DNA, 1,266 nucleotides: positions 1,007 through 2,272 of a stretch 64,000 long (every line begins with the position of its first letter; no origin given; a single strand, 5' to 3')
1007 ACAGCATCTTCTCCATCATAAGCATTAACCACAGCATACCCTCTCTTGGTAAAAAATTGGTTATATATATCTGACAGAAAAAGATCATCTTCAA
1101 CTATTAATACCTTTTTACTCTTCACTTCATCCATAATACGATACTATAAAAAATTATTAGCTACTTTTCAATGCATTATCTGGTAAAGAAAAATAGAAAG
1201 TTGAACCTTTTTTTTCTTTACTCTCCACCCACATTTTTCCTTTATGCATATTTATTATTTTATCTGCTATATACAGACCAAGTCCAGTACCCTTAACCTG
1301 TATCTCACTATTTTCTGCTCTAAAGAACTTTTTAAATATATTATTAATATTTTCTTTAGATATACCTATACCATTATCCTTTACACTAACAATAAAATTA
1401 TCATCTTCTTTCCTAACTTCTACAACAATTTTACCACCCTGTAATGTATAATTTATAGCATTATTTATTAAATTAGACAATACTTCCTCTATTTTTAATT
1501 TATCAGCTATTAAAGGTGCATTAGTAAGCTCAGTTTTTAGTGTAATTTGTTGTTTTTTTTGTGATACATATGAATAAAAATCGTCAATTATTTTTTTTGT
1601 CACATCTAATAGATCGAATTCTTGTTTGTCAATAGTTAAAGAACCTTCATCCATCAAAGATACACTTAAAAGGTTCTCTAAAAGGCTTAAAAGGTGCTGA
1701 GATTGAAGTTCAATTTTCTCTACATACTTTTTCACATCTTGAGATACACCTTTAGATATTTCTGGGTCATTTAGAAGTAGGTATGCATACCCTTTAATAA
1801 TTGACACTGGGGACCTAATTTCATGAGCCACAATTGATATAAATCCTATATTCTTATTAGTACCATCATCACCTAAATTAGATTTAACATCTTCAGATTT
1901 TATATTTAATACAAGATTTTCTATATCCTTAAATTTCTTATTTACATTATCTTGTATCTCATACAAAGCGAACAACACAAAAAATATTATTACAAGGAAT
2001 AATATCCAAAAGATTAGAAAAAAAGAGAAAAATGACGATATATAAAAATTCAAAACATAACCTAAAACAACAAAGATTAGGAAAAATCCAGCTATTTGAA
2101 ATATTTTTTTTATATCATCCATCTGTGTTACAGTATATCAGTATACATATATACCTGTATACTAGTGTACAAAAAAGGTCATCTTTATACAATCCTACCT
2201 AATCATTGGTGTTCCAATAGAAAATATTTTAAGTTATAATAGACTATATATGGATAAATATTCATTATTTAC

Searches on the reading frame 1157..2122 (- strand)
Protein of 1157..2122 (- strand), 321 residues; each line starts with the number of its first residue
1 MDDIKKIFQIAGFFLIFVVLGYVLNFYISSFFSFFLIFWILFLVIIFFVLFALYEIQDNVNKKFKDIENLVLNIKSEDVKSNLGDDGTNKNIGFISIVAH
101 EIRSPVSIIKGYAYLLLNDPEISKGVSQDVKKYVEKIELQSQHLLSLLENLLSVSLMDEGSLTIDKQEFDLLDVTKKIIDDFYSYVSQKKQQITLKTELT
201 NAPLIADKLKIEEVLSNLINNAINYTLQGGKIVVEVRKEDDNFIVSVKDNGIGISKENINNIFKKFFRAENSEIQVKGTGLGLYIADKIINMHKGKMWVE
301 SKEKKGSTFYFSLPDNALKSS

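Call 82: search_protein_families(library=pfam, proteins=[window:1157-2122:-], max_evalue=0.00001)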
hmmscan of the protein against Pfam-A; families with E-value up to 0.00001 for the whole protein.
window:1157-2122:- (321 aa): 3 families
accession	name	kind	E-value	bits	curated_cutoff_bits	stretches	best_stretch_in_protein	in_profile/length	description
PF02518.31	HATPase_c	-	2.6e-31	108.8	26.4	1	207-315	2-109/111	Histidine kinase-, DNA gyrase B-, and HSP90-like ATPase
PF00512.31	HisKA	-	7.2e-12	45.6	26.9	1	94-160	5-66/66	His Kinase A (phospho-acceptor) domain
PF13589.12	HATPase_c_3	-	3.9e-06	27.4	25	1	211-287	3-81/137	Histidine kinase-, DNA gyrase B-, and HSP90-like ATPase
